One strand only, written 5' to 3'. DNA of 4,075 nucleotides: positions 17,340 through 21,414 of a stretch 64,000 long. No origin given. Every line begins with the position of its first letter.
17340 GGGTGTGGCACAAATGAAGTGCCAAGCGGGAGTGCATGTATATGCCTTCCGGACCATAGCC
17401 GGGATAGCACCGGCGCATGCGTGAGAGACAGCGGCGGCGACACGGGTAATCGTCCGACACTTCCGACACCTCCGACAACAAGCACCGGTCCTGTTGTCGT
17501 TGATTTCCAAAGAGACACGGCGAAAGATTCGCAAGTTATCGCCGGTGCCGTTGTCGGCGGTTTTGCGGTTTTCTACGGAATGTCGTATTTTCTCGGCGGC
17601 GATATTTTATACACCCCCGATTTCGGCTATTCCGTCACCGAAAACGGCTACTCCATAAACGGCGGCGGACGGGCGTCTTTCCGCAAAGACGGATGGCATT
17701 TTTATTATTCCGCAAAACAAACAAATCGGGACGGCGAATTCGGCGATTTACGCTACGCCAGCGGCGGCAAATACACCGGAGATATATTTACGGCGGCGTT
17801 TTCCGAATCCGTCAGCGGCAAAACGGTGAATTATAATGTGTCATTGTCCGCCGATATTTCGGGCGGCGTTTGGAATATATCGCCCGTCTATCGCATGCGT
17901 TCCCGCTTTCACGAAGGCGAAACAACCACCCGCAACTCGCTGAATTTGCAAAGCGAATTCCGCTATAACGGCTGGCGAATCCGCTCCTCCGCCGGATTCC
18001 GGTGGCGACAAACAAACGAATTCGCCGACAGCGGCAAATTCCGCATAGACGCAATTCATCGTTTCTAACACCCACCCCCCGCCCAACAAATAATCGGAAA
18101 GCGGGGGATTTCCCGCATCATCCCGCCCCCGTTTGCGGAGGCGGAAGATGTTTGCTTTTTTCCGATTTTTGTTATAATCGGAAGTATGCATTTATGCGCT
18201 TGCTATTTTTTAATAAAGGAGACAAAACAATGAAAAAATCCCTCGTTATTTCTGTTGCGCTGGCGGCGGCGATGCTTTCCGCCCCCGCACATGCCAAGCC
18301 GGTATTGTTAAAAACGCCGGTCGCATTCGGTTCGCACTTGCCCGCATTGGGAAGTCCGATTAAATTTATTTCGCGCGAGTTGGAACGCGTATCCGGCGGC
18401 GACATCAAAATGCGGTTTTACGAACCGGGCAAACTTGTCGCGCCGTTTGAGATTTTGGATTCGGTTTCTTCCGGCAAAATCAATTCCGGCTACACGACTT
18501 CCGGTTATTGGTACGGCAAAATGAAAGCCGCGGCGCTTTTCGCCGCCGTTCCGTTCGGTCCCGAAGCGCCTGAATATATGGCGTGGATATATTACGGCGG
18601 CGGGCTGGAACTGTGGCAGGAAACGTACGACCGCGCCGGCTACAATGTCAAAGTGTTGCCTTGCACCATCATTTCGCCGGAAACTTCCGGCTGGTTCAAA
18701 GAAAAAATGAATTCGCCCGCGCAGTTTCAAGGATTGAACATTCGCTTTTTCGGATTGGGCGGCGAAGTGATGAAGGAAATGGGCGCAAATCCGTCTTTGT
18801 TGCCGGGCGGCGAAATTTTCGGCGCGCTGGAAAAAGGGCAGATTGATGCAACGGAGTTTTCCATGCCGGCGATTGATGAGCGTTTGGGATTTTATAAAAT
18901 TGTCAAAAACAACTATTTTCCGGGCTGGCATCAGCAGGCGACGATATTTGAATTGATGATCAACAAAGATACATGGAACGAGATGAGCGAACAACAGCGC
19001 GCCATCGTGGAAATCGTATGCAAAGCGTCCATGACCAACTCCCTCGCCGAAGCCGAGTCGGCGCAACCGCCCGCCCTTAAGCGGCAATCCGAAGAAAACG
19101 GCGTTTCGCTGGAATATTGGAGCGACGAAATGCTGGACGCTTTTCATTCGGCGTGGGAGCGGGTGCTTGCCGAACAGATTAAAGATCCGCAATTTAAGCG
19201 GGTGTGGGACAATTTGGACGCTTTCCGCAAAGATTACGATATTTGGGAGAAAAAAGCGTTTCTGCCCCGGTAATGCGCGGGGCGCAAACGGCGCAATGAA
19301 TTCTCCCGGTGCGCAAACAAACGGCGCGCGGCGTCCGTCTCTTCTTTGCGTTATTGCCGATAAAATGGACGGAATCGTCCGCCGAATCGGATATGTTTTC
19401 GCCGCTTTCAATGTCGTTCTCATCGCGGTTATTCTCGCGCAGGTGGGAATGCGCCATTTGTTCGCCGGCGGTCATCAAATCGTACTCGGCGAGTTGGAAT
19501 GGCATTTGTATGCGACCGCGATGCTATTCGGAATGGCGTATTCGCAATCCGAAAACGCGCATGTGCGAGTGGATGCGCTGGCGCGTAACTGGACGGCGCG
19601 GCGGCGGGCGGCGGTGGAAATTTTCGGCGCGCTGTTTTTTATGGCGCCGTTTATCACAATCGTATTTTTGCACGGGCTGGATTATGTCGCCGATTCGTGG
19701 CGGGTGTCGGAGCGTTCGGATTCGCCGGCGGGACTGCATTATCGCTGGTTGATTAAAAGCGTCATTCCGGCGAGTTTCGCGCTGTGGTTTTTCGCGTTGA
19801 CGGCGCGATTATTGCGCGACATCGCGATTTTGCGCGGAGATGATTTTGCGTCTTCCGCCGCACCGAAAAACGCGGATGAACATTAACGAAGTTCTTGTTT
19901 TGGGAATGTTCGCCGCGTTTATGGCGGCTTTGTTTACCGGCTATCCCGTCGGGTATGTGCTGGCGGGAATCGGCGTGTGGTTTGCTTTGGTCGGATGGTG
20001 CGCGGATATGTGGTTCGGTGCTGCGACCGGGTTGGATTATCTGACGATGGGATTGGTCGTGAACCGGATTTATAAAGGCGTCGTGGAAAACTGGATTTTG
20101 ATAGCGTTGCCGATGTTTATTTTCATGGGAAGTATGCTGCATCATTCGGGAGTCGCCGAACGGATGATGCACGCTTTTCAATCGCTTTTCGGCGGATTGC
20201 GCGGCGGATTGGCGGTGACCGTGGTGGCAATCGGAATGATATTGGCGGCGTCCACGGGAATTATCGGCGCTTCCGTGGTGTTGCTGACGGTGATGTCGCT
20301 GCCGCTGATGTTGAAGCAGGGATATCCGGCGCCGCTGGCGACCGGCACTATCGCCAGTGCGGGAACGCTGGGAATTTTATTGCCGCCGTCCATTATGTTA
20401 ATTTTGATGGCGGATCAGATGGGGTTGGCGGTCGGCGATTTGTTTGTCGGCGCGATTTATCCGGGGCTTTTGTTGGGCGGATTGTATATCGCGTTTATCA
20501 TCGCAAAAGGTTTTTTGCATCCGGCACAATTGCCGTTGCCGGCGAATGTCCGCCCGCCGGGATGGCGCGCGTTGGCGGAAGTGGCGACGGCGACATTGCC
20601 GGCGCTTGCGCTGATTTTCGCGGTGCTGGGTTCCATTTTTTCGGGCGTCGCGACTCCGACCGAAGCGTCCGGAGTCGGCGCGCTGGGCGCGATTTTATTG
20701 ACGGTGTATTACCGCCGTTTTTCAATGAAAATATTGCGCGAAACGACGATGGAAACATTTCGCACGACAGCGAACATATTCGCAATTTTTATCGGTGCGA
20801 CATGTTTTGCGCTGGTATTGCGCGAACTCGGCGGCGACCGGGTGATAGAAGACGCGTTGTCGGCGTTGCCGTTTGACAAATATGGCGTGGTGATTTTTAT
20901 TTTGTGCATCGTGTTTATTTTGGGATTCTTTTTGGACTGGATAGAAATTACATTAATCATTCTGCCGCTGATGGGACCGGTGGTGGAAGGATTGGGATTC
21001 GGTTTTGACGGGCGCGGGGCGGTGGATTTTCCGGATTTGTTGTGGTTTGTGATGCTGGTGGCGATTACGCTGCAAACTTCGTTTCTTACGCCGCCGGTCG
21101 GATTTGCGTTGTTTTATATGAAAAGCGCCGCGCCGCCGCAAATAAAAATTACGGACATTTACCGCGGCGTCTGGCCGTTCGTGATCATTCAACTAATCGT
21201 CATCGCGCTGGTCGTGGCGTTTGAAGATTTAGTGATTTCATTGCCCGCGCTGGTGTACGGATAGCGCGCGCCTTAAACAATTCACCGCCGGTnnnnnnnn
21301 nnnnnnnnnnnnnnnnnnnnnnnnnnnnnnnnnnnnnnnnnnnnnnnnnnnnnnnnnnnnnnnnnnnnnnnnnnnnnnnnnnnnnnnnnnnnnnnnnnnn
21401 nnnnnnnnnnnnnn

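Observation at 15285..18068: Unrecognised family of Cys-rich surface proteins with a short C-terminal beta-barrel-like anchor (three paralogs in the window)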

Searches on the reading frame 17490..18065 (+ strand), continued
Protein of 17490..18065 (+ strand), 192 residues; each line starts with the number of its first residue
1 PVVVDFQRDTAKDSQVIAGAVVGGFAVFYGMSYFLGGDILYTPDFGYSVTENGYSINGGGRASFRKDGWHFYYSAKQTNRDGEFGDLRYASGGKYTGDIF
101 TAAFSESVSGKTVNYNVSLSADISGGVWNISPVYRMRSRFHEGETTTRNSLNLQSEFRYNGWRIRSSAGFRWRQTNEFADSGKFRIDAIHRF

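Call 41: search_protein_families(library=pfam, alignment_id=A2, max_evalue=1)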
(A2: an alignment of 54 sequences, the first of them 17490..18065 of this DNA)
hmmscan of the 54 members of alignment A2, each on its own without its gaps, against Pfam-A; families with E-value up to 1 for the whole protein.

A. member 1, window:17490-18065:+ (192 aa): 0 families

B. families by the number of members that match (of 54 scanned): 18 families
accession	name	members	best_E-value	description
PF19029.5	DUF883_C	1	0.0041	DUF883 C-terminal glycine zipper region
PF11021.13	DUF2613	1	0.0072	Protein of unknown function (DUF2613)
PF03865.19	ShlB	1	0.0073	Haemolysin secretion/activation protein ShlB/FhaC/HecB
PF08132.16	AdoMetDC_leader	1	0.021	S-adenosyl-l-methionine decarboxylase leader peptide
PF06629.18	MipA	1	0.035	MltA-interacting protein MipA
PF12704.14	MacB_PCD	1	0.043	MacB-like periplasmic core domain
PF23821.1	DUF7191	1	0.059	Family of unknown function (DUF7191)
PF05555.16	DUF762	1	0.073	Coxiella burnetii protein of unknown function (DUF762)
PF09100.16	Qn_am_d_aIV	1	0.13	Quinohemoprotein amine dehydrogenase, alpha subunit domain IV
PF04619.18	Adhesin_Dr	1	0.18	Dr-family adhesin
PF15055.12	DMAC1_Dmo2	1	0.18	DMAC1/Dmo2-like domain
PF19583.5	ODP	1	0.18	ODP family beta lactamase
PF04687.17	Microvir_H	1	0.19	Microvirus H protein (pilot protein)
PF10513.14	EPL1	1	0.24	Enhancer of polycomb-like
PF00993.25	MHC_II_alpha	1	0.24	Class II histocompatibility antigen, alpha domain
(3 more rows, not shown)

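Call 43: find_related_loci(query=A1, collection=metagenome_contigs, flank=4000)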
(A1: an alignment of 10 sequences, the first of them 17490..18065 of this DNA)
Query A1 (192 aa) in metagenome_contigs; peptide patterns used: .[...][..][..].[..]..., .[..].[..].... (x = any residue, [..] = any of these).
174 stretches matched a pattern, but none encodes a relative of the query by tblastn (E <= 1e-3).
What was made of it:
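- Tried and rejected: The JGI metagenome scan with close-subfamily patterns found no relative (call 43).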

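Call 49: list_cluster_members(proteins=[P0094, P0081, P0088, P0106, P0119, P0140, P0157, P0063, P0073, P0100])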
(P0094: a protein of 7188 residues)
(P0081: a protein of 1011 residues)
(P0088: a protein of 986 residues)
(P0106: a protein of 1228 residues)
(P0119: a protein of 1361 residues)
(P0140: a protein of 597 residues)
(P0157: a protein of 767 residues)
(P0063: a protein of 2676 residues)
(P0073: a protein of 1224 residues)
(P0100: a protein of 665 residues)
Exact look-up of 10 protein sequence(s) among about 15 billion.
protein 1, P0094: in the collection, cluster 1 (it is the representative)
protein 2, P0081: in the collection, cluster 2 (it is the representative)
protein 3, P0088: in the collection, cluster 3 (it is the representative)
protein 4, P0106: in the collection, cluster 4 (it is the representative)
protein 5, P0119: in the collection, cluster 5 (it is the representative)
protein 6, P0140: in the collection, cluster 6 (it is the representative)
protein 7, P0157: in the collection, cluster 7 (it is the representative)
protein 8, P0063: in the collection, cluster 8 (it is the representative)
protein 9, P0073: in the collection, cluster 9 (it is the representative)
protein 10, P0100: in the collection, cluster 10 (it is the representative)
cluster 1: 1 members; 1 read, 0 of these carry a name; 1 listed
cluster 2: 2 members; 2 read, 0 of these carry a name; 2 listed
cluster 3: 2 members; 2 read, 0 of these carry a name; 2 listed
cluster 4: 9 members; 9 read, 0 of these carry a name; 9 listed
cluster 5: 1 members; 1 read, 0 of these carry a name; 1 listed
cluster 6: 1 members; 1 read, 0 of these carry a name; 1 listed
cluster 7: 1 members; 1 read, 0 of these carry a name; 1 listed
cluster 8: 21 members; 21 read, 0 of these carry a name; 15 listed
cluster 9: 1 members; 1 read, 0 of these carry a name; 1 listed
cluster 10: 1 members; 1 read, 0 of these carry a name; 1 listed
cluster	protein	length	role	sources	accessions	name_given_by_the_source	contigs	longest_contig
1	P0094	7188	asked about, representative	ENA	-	-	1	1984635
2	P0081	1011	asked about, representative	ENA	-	-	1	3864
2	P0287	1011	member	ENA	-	-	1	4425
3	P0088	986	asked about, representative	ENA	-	-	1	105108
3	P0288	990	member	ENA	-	-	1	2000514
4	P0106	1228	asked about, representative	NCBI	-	-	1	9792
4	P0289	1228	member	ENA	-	-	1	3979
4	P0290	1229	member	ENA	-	-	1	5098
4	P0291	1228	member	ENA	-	-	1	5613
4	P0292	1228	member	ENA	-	-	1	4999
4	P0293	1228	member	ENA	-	-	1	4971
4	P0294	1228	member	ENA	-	-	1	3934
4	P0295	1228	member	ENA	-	-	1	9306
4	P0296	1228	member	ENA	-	-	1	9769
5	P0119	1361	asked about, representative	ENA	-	-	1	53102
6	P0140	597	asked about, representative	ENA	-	-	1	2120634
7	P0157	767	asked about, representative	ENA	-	-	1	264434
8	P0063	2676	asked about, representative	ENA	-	-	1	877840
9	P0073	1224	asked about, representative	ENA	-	-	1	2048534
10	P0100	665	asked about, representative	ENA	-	-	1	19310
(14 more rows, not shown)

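Call 65: find_encoding_contigs(protein=P0158, flank=5000, max_places=2)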
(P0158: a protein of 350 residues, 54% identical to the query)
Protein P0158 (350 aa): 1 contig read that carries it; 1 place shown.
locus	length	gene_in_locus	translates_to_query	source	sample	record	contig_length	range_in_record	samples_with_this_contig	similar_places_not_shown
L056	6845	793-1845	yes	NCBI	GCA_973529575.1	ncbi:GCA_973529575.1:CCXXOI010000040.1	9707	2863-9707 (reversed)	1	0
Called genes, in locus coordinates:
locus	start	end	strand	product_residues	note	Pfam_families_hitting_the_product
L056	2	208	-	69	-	?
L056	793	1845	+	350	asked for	-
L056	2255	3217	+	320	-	PF07992:Pyr_redox_2, PF13738:Pyr_redox_3 (weak), PF00070:Pyr_redox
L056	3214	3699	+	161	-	PF01713:Smr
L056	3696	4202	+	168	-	PF03205:MobB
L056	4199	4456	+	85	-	PF02597:ThiS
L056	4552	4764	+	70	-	PF01165:Ribosomal_S21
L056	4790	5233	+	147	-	PF09424:YqeY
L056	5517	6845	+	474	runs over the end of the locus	PF04052:TolB_N, PF07676:PD40 (weak), PF26550:Tricorn_2nd (weak), PF26549:Tricorn_N, PF07676:PD40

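Call 66: find_encoding_contigs(protein=P0159, flank=5000, max_places=2)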
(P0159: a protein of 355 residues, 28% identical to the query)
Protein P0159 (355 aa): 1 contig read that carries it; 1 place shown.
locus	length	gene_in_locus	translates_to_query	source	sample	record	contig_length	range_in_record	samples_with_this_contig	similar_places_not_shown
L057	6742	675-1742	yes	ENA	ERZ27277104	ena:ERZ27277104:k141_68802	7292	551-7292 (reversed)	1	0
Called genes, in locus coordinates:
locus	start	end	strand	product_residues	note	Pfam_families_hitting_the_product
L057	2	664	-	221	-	?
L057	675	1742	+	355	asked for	-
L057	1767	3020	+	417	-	PF01321:Creatinase_N (weak), PF00557:Peptidase_M24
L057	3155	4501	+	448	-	PF00120:Gln-synt_C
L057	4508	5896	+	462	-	PF00171:Aldedh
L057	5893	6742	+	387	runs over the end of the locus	PF00465:Fe-ADH, PF13685:Fe-ADH_2, PF25137:ADH_Fe_C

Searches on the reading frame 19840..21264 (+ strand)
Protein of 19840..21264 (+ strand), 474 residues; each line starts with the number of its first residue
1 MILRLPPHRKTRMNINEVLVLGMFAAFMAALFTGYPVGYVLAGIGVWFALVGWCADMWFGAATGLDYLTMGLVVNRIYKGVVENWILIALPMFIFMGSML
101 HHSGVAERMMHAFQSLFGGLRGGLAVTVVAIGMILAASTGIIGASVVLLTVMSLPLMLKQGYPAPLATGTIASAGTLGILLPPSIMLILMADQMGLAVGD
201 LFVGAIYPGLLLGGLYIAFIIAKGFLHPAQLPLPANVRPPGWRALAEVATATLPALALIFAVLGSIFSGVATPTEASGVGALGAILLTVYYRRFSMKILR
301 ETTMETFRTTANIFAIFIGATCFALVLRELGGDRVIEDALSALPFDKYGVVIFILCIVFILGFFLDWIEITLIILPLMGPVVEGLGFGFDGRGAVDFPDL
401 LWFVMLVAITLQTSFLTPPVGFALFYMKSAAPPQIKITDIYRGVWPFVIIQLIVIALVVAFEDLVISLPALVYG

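Call 97: find_encoding_contigs(protein=window:19840-21264:+, flank=10000, max_places=3)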
Protein window:19840-21264:+ (474 aa): no gene with exactly this product is on record in the collection.
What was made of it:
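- Tried and rejected: One look-up of a flanking window protein (19840-21264) found no exact match (call 97), so strain variation at the gene-1 locus was not examined.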
